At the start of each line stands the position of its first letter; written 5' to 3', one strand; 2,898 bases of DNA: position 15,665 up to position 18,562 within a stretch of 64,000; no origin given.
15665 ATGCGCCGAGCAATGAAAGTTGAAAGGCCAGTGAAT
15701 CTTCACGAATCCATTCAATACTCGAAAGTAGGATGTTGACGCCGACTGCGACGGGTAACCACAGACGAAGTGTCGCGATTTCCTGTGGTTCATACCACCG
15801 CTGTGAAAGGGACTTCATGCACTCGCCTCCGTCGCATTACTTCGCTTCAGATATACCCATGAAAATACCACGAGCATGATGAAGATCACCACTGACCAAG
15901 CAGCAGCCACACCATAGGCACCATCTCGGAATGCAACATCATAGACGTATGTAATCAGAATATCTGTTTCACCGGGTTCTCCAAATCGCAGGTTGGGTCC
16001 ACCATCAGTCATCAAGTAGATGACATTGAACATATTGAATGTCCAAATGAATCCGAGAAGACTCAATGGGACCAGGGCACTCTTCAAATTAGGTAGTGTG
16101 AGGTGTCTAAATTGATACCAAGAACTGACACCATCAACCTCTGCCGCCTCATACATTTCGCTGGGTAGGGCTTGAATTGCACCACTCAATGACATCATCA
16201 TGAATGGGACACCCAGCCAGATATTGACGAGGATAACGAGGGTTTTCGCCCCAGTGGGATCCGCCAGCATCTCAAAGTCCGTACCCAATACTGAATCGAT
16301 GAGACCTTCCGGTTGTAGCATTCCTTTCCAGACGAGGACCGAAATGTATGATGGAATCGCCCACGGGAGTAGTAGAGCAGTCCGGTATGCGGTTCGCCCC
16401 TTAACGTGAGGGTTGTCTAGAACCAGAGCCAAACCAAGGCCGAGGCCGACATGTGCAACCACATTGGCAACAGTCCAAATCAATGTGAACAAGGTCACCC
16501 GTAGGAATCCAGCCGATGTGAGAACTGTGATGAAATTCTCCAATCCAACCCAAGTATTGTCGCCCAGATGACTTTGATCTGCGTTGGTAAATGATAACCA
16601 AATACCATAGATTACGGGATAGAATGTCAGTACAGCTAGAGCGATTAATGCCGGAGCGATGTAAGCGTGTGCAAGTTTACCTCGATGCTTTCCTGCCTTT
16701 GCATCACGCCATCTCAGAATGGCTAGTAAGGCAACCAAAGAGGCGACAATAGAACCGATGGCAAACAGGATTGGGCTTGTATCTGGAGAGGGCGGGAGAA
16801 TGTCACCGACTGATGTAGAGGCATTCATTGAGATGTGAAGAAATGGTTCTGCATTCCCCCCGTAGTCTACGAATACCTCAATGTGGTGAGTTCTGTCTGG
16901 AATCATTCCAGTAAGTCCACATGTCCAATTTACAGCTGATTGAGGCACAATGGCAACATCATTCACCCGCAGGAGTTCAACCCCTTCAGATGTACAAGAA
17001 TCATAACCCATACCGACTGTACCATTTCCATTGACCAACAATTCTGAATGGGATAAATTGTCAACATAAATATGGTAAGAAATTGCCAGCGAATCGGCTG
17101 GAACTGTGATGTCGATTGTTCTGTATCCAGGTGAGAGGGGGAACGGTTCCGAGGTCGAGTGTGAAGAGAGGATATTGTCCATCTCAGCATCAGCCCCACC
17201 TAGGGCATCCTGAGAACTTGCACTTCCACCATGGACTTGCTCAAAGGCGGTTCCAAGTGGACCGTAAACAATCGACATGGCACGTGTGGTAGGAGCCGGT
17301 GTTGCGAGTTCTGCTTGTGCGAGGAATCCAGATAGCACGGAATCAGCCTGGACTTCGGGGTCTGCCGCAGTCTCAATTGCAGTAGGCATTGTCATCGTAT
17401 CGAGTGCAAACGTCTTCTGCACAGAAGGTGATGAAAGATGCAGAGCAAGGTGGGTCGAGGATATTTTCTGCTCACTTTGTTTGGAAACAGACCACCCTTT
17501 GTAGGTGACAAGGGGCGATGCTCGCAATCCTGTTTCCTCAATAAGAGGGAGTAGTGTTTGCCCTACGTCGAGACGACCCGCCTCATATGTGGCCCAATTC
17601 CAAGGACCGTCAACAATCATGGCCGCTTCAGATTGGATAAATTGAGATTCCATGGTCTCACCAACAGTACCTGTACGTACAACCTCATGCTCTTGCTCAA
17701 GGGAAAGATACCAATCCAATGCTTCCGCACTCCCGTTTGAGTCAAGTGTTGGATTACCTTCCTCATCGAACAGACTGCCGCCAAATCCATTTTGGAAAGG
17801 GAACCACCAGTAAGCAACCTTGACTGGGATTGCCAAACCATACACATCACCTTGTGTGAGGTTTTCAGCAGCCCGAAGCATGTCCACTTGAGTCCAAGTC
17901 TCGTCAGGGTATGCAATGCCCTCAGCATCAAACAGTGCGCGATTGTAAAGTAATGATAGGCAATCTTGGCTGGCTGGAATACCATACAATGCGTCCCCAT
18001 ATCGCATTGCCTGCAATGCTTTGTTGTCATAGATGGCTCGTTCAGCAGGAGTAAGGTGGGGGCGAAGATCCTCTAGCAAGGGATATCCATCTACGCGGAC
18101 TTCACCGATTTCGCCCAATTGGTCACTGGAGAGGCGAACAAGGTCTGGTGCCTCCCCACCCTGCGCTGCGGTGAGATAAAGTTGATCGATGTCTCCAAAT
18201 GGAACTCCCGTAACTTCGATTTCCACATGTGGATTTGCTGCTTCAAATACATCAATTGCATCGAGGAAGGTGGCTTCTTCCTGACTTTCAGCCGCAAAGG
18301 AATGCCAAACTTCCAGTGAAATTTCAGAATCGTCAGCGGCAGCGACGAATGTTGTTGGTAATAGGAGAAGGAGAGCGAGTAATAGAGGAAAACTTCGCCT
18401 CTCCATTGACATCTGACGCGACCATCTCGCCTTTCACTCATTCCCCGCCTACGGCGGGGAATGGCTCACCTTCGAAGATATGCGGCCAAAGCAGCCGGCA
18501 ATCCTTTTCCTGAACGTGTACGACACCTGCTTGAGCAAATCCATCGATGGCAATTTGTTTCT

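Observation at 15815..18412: Substrate-binding protein fused in frame to a MalF-like permease inside the starch-utilisation ABC operon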

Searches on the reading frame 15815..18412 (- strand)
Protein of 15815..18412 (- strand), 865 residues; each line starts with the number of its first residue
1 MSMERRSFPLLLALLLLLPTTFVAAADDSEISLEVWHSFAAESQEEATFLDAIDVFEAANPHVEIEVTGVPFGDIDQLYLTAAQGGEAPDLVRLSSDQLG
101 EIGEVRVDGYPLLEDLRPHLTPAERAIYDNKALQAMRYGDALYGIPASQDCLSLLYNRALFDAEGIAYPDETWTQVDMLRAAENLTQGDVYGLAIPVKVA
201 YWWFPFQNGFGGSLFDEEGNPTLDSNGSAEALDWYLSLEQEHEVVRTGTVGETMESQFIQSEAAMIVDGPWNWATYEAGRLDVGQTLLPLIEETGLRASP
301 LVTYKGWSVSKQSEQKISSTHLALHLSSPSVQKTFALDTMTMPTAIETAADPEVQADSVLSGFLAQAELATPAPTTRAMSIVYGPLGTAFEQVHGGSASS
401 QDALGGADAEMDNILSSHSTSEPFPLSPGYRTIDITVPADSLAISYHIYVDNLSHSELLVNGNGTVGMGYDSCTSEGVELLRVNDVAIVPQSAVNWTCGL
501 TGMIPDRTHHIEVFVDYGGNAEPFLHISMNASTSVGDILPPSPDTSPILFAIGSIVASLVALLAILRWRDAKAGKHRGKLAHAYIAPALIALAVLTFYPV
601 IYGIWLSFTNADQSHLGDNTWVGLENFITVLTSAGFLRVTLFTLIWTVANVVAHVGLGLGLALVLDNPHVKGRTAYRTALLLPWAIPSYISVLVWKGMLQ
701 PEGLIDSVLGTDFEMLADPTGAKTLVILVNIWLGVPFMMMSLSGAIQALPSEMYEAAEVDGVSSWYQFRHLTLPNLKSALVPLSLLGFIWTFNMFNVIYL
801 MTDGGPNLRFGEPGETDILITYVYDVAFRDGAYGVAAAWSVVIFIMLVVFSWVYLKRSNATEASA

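Call 8: search_protein_families(library=pfam, proteins=[window:15815-18412:-], max_evalue=0.01)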
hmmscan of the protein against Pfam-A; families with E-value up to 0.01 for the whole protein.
window:15815-18412:- (865 aa): 3 families
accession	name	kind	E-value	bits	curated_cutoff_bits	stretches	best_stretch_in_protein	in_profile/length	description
PF13416.11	SBP_bac_8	-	7.1e-23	82.2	27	1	52-357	2-274/279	Bacterial extracellular solute-binding protein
PF01547.30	SBP_bac_1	-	8.9e-21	75.6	26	1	42-277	3-244/307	Bacterial extracellular solute-binding protein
PF00528.27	BPD_transp_1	-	1.2e-15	58.2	26.4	1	658-852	1-174/184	Binding-protein-dependent transport system inner membrane component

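Call 9: search_protein_families(library=ncbifam, proteins=[window:15815-18412:-], max_evalue=0.01)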
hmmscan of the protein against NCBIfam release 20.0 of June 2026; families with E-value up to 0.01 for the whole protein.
window:15815-18412:- (865 aa): 30 families (the best 25 are shown)
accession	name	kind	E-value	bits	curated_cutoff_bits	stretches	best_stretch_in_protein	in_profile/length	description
NF008232.0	PRK10999.1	equivalog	5.7e-58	196.9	392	1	617-859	260-516/520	maltose ABC transporter permease MalF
NF053763.1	ABCarbgalBndGanS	equivalog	3.9e-29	101.7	700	1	28-413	36-413/420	galactooligosaccharide ABC transporter substrate-binding protein GanS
NF040931.1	ABC_arch_GlcT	equivalog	7.9e-22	78.2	360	1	586-849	3-262/278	glucose ABC transporter permease GlcT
NF007852.0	PRK10561.1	equivalog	4.5e-21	76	335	1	579-853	12-283/295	sn-glycerol-3-phosphate ABC transporter permease UgpA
NF007011.0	PRK09474.1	equivalog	1.3e-20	73.6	291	1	71-411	65-394/396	maltose/maltodextrin ABC transporter substrate-binding protein MalE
TIGR03262.1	PhnU2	equivalog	1.2e-14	53.9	593.25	1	599-797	17-207/546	putative 2-aminoethylphosphonate ABC transporter permease subunit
TIGR00969.1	3a0106s02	subfamily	1.6e-12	47.5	240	1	622-849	45-265/272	sulfate ABC transporter permease subunit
NF007044.0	PRK09497.1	equivalog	1.9e-12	47.3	348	1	580-858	7-275/285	spermidine/putrescine ABC transporter permease PotB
TIGR02141.1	modB_ABC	equivalog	1e-11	44.9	182.6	1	643-849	3-197/208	molybdate ABC transporter permease subunit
NF011624.0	PRK15050.1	equivalog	1.9e-11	43.6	247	1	580-854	23-282/297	2-aminoethylphosphonate ABC transporter permease subunit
TIGR03226.1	PhnU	equivalog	5.1e-10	39.3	283.45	1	569-858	30-304/311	2-aminoethylphosphonate ABC transporter permease subunit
TIGR02139.1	permease_CysT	equivalog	2e-09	37.4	246.1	1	622-849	34-254/265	sulfate ABC transporter permease subunit CysT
TIGR01581.1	Mo_ABC_porter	hypoth_equivalog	3.9e-09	36.3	210.3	1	625-847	8-219/225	ABC transporter permease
TIGR02140.1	permease_CysW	equivalog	3.6e-08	33.2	329.1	1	623-851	32-253/261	sulfate ABC transporter permease subunit CysW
NF008208.0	PRK10971.1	equivalog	8.7e-08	32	415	1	626-845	46-254/277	sulfate/thiosulfate ABC transporter permease CysT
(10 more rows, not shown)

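Call 10: find_homologous_proteins(query=window:15815-18412:-, max_evalue=1e-10)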
Query window:15815-18412:- (865 aa): 407 proteins with E <= 1e-10 among 8000 candidates; the best 120 are listed.
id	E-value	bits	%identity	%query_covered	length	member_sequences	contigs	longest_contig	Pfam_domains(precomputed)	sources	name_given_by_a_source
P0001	0.0e+0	1952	100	100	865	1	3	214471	PF13416.12,PF00528.28,PF01547.31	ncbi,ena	-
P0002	0.0e+0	1948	100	100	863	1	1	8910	PF13416.12,PF00528.28,PF01547.31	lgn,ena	-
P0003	0.0e+0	1947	100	100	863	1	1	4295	PF13416.12,PF00528.28,PF01547.31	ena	-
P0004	0.0e+0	1939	99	100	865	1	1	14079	PF13416.12,PF00528.28,PF01547.31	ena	-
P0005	0.0e+0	1857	95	100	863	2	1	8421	PF13416.12,PF00528.28,PF01547.31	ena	-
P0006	0.0e+0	1778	90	100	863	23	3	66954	PF13416.12,PF00528.28,PF01547.31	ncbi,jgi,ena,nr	ncbi:MAG TPA: extracellular solute-binding protein [Candidatus Thalassarchaeaceae archaeon]|nr:extra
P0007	0.0e+0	1741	88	100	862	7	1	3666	PF13416.12,PF00528.28,PF01547.31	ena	-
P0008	0.0e+0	1737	88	100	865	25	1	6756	PF13416.12,PF00528.28,PF01547.31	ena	-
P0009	0.0e+0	1735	87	100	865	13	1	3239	PF13416.12,PF00528.28,PF01547.31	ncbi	-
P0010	0.0e+0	1730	87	100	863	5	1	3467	PF13416.12,PF00528.28,PF01547.31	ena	-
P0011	0.0e+0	1719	87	100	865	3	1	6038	PF13416.12,PF00528.28,PF01547.31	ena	-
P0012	0.0e+0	1715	87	100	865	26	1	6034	PF13416.12,PF00528.28,PF01547.31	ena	-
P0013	0.0e+0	1707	86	100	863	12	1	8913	PF13416.12,PF00528.28,PF01547.31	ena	-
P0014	0.0e+0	1704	86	100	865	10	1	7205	PF13416.12,PF00528.28,PF01547.31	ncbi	-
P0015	0.0e+0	1703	86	100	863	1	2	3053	PF13416.12,PF00528.28,PF01547.31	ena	-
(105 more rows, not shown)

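Call 30: search_protein_representatives(protein=window:15815-18412:-)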
Query: 865 residues. Proteins with E-value up to 0.001 (for the whole library): 35549; up to 1e-10: 13242; up to 1e-30: 983. The best 150 are listed.
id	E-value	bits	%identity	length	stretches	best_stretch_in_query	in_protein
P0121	0.0e+00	1197.9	64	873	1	9-863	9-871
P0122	3.4e-147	508.3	43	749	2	576-862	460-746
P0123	9.6e-145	500.2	60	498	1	466-865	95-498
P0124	2.5e-134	465.7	60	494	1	467-863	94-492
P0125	2.9e-124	432.4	54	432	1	29-410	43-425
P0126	4.5e-124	431.8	53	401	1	233-622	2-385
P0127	4.6e-118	411.9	47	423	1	12-414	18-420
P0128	6.5e-116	404.8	46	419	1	24-415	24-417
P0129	4.3e-114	398.8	52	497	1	484-864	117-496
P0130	6.0e-111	388.4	50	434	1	28-395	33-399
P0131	4.8e-101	355.6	59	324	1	32-284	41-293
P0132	8.2e-100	351.5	44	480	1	468-863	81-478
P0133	8.9e-99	348.1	54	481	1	533-863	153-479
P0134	2.1e-95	336.9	67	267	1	503-752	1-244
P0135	1.1e-94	334.6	66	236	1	631-865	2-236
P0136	1.8e-93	330.6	36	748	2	551-863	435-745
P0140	1.5e-87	311.0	37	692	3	614-860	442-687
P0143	1.8e-85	304.1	36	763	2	577-851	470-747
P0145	3.3e-85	303.2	36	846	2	550-863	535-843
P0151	8.9e-83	295.2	35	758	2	561-863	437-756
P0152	1.6e-82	294.4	35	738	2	545-854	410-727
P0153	4.8e-79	282.8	34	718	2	540-850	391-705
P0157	4.2e-75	269.8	35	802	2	533-851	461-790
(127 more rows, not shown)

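Call 34: list_cluster_members(proteins=[P0122, P0136, P0143, P0145, P0151, P0152, P0153, P0157, P0140, P0123])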
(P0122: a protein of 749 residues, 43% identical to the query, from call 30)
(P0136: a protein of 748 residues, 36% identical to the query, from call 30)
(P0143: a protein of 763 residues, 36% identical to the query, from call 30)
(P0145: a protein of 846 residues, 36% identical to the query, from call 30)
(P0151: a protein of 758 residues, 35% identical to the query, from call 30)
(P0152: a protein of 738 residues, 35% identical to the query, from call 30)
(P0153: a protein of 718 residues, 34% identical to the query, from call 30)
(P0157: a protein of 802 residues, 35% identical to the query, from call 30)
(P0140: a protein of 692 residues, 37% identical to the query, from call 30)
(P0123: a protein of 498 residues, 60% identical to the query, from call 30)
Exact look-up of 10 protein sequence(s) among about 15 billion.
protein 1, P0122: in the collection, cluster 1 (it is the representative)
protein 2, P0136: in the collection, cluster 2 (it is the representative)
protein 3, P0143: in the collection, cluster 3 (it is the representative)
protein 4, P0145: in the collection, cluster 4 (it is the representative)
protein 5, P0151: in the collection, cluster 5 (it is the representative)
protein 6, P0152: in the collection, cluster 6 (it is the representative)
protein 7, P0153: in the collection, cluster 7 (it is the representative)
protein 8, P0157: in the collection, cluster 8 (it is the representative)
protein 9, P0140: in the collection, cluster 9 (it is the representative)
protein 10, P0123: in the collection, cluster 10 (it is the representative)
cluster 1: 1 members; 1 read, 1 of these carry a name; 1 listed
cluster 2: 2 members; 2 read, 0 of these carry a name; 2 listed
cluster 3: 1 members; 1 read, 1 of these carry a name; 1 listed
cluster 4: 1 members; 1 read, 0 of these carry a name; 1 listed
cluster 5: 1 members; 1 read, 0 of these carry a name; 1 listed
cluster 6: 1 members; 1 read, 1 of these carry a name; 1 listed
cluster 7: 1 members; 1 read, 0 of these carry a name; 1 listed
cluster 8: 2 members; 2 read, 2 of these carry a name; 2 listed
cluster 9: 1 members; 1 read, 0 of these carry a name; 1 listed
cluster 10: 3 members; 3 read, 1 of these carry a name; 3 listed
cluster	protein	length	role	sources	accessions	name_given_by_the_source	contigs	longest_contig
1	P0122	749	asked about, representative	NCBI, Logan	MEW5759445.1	MAG: extracellular solute-binding protein [Candidatus Thermoplasmatota archaeon]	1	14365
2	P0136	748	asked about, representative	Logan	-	-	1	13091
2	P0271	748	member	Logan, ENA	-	-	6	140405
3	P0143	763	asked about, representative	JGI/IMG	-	arabinogalactan oligomer/maltooligosaccharide transport system permease protein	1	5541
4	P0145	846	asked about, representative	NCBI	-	-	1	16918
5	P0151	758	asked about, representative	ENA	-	-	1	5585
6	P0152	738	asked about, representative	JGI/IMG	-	arabinogalactan oligomer/maltooligosaccharide transport system permease protein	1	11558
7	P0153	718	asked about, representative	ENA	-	-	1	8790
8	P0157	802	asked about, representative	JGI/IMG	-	arabinogalactan oligomer/maltooligosaccharide transport system permease protein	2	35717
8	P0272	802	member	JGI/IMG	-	arabinogalactan oligomer / maltooligosaccharide transport system permease protein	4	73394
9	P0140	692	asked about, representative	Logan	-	-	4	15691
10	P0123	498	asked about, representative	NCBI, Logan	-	-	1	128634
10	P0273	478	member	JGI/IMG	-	arabinogalactan oligomer/maltooligosaccharide transport system permease protein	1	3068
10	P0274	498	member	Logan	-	-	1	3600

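Call 36: find_related_loci(query=window:15815-18412:-, collection=genome_contigs, flank=8000)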
Query window:15815-18412:- (865 aa) in genome_contigs; peptide patterns used: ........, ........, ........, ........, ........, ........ (x = any residue, [..] = any of these).
244 stretches matched a pattern; 216 encode a relative of the query (tblastn E <= 1e-3); the best 80 are kept; 80 distinct loci.
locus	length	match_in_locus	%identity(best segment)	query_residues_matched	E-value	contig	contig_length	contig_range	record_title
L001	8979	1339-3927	90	3-865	0e+0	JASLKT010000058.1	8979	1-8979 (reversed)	MAG: Candidatus Thalassarchaeaceae archaeon isolate ETNP1_MAG_7 NODE_58_length_8979_cov_12.700404, whole genome shotgun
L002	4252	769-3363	88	1-865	0e+0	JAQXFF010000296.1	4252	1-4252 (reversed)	MAG: Candidatus Thalassarchaeaceae archaeon isolate cluster2-bin.256 k141_1188884, whole genome shotgun sequence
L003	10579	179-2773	87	1-865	0e+0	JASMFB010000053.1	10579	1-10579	MAG: Candidatus Thalassarchaeaceae archaeon isolate ETNP7_MAG_13 NODE_53_length_10579_cov_3.184441, whole genome shotgun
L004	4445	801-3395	86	1-865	0e+0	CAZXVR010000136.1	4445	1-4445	MAG TPA_asm: uncultured Candidatus Poseidoniales archaeon isolate SRP077602_co4_142 genome assembly, contig: NODE_41185_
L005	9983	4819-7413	84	1-865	0e+0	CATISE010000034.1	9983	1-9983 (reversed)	MAG: Marine Group II euryarchaeote MED-G33 isolate bin.838 MAG genome assembly, contig: k119_2409099, whole genome shotg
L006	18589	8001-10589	87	3-865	0e+0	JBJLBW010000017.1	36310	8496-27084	MAG: Candidatus Poseidoniales archaeon isolate LRMED-029 MGIIb-P-LRMED-029-C1589, whole genome shotgun sequence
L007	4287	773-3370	78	1-865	0e+0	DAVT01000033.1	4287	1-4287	MAG TPA_asm: Euryarchaeota archaeon UBA501 UBA501_contig_132744, whole genome shotgun sequence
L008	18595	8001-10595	76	2-865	0e+0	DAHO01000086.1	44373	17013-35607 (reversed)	MAG TPA_asm: Euryarchaeota archaeon UBA602 UBA602_contig_3549, whole genome shotgun sequence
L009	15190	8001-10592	77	2-865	0e+0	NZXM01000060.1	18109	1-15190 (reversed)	MAG: Methanobacteriota archaeon isolate NAT36 126546, whole genome shotgun sequence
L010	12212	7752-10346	86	1-865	0e+0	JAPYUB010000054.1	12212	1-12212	MAG: Candidatus Thalassarchaeaceae archaeon isolate PW8.concoct.221 PW8_5916_length_12212_cov_7.883277, whole genome sho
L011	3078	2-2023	96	192-865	0e+0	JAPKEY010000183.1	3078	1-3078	MAG: Candidatus Poseidoniales archaeon isolate ANT-128 NODE_24180_length_3078_cov_4.756533, whole genome shotgun sequenc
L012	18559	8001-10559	75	17-865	0e+0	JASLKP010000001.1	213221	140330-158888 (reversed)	MAG: Candidatus Thalassarchaeaceae archaeon isolate ETNP1_MAG_34 NODE_1_length_213221_cov_5.752519, whole genome shotgun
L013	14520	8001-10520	76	23-865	0e+0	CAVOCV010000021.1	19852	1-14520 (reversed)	MAG: Candidatus Thalassarchaeaceae archaeon isolate CBN3_331.39 genome assembly, contig: Ga0302139_10000432, whole genom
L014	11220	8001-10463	67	25-865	0e+0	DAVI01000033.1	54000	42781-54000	MAG TPA_asm: Euryarchaeota archaeon UBA59 UBA59_contig_12112, whole genome shotgun sequence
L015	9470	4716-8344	64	4-864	0e+0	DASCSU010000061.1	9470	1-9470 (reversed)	MAG TPA_asm: Candidatus Thalassarchaeaceae archaeon isolate Ts_MAG_36 NODE_61_length_9470_cov_2.956776, whole genome sho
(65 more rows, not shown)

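Call 51: find_homologous_proteins(query=A2, max_evalue=1e-20)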
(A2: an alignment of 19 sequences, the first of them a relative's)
Query A2 (19 sequences) (738 aa, profile of the alignment): 786 proteins with E <= 1e-20 among 8000 candidates; the best 120 are listed.
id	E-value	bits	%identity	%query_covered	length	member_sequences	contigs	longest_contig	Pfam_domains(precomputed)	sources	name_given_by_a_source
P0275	0.0e+0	1022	52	95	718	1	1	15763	PF13416.12,PF00528.28,PF01547.31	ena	-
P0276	0.0e+0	1018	53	99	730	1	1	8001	PF13416.12,PF00528.28,PF01547.31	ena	-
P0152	0.0e+0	1017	100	100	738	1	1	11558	PF13416.12,PF00528.28,PF01547.31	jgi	jgi:arabinogalactan oligomer/maltooligosaccharide transport system permease protein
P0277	0.0e+0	1016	52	95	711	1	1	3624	PF13416.12,PF00528.28,PF01547.31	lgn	-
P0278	0.0e+0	1015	53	98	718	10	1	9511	PF13416.12,PF00528.28,PF01547.31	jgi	jgi:arabinogalactan oligomer/maltooligosaccharide transport system permease protein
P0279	0.0e+0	1014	52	96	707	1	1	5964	PF13416.12,PF00528.28,PF01547.31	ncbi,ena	-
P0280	0.0e+0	1011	53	95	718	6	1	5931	PF13416.12,PF00528.28,PF01547.31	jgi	jgi:arabinogalactan oligomer/maltooligosaccharide transport system permease protein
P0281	2.9e-298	1010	53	94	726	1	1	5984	PF13416.12,PF00528.28,PF01547.31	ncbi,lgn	-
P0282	1.8e-297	1007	51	96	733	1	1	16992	PF13416.12,PF00528.28,PF01547.31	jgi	jgi:arabinogalactan oligomer/maltooligosaccharide transport system permease protein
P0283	2.3e-297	1007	53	95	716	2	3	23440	PF13416.12,PF00528.28,PF01547.31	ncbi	-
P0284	3.2e-297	1006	52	97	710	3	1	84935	PF13416.12,PF00528.28,PF01547.31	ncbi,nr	ncbi:MAG: extracellular solute-binding protein [Myxococcota bacterium]|nr:extracellular solute-bindi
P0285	6.4e-297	1005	51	96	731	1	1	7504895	PF13416.12,PF00528.28,PF01547.31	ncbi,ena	-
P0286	7.5e-297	1005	53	94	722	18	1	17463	PF13416.12,PF00528.28,PF01547.31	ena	-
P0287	1.7e-296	1004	51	98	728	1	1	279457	PF13416.12,PF00528.28,PF01547.31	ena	-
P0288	1.8e-296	1004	52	95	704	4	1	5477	PF13416.12,PF00528.28,PF01547.31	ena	-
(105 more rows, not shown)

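Call 54: search_solved_structures(query=window:15815-18412:-, max_evalue=0.00001)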
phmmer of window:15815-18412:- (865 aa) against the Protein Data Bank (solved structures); distinct sequences matched with E-value up to 0.00001: 473 (the best 60 are shown).
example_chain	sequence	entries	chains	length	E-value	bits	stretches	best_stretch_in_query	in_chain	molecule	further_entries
3fh6_F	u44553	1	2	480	7.9e-43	149.7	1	619-857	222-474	Maltose transport system permease protein malF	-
2r6g_F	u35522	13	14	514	9.4e-43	149.5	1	619-857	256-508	Maltose transport system permease protein malF | Maltose transporter subunit; membrane component of ABC superfamily | Maltose/maltodextrin transport system perm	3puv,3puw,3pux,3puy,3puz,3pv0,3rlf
9nxc_H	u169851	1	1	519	9.7e-43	149.5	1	619-857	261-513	Maltose/maltodextrin transport system permease protein MalF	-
7cad_A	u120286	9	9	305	5.7e-33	117.1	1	575-860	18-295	ABC sugar transporter, permease component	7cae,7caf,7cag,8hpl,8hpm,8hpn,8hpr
6ffl_A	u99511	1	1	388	4.6e-30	107.5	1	30-405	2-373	Maltose/maltodextrin transport permease homologue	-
8ja7_A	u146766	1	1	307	1.9e-29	105.5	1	578-860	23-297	Trehalose transport system permease protein SugA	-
6dts_A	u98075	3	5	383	1.5e-26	95.9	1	59-407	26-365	maltose-binding protein MalE2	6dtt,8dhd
2fnc_A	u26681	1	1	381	1.5e-26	95.8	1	59-407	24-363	maltose ABC transporter, periplasmic maltose-binding protein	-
2gha_A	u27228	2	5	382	7.8e-26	93.5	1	58-408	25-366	maltose ABC transporter, periplasmic maltose-binding protein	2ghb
6dtu_A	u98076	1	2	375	1.1e-25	93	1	58-407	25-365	maltose-binding protein MalE1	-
2zyk_A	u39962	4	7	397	1.8e-24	89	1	64-407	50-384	Solute-binding protein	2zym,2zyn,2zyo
2gh9_A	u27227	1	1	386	6.4e-24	87.2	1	51-391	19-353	maltose/maltodextrin-binding protein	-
8art_A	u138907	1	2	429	1.5e-23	85.9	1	30-419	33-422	Putative secreted maltose-binding protein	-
3jzj_A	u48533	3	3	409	4.9e-23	84.3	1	40-406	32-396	Acarbose/maltose binding protein GacH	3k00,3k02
3k01_A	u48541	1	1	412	6.4e-23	83.9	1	41-406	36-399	Acarbose/maltose binding protein GacH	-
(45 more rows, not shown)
